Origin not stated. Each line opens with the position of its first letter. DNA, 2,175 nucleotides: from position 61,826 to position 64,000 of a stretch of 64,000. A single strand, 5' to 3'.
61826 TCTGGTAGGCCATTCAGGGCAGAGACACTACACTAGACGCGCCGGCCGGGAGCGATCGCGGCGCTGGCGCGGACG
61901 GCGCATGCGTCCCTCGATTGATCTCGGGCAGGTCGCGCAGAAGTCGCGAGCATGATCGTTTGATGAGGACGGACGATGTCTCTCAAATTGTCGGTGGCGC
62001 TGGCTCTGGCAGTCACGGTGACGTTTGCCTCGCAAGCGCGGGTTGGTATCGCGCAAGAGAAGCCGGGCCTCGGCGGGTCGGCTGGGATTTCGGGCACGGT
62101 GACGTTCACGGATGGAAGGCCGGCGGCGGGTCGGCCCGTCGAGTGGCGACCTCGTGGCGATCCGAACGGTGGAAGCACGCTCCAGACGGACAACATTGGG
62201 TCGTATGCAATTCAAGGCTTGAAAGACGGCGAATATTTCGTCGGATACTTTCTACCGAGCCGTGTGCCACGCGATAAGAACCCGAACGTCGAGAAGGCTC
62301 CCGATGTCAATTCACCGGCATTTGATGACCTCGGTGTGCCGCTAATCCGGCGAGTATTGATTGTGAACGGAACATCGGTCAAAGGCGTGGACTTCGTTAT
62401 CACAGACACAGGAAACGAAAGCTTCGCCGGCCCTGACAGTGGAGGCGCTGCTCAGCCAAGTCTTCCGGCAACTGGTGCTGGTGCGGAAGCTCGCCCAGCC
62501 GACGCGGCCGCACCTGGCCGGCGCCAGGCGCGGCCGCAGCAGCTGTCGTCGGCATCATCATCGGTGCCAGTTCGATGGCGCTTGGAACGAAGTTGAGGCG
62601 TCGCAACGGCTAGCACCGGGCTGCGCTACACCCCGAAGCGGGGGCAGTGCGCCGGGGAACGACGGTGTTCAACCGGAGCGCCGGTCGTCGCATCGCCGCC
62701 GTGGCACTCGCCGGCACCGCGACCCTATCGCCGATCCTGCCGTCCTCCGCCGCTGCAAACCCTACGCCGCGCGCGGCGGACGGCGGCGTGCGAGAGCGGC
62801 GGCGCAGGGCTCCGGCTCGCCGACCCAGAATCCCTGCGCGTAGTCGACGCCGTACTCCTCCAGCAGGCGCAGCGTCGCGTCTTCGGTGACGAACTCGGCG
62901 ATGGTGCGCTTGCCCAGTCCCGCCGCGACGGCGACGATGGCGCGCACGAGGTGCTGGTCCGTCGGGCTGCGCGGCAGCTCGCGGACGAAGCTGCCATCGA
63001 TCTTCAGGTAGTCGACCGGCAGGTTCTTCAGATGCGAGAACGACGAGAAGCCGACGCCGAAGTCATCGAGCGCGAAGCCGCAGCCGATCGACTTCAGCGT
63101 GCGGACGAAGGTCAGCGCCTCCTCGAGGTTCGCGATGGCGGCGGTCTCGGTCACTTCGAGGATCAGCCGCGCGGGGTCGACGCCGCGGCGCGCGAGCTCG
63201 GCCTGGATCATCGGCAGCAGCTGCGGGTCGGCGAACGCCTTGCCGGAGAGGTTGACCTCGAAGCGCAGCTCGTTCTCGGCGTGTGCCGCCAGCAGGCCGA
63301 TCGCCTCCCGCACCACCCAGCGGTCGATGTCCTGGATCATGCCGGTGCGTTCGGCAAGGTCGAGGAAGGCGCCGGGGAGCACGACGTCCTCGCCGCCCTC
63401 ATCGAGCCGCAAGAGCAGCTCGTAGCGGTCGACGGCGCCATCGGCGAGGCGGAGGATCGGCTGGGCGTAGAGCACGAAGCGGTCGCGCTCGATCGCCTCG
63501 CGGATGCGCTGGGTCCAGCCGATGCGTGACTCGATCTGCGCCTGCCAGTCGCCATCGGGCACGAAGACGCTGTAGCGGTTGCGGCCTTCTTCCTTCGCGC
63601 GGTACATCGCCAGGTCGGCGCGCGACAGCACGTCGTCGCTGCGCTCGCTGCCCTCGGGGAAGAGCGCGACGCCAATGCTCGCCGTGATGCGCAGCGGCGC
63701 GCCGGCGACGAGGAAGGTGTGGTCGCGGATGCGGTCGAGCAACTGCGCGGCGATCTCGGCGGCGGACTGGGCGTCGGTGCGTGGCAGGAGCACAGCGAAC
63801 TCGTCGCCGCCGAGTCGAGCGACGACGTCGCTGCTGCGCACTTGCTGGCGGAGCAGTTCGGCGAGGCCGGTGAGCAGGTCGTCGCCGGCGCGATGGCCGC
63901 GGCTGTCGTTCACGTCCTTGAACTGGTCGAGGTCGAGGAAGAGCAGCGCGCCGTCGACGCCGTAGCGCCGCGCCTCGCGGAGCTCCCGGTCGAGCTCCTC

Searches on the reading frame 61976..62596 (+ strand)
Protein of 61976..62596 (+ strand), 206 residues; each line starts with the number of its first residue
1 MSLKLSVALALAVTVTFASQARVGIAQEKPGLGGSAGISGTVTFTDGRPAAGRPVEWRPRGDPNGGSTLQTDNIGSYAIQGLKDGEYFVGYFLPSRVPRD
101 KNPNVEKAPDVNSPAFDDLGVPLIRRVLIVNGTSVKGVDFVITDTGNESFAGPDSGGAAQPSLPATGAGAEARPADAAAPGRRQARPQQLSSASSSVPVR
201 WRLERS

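Call 81: search_protein_families(library=pfam, proteins=[window:61976-62596:+], max_evalue=0.0001)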
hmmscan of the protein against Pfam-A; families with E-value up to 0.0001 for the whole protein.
window:61976-62596:+ (206 aa): 1 family
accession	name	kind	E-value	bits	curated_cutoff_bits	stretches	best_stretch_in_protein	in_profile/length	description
PF13620.12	CarboxypepD_reg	-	5.5e-05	23.9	32.3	1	38-89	2-52/82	Carboxypeptidase regulatory-like domain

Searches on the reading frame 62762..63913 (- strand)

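Call 81: search_protein_families(library=pfam, proteins=[window:62762-63913:-], max_evalue=0.0001)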
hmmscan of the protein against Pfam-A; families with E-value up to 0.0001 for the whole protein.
window:62762-63913:- (383 aa): 2 families
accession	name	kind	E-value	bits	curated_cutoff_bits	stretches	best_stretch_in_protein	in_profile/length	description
PF00563.25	EAL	-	4.2e-69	232.9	31.3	1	135-367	2-236/236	EAL domain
PF00990.26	GGDEF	-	1.5e-30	106.5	23.8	1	1-113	46-161/161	Diguanylate cyclase, GGDEF domain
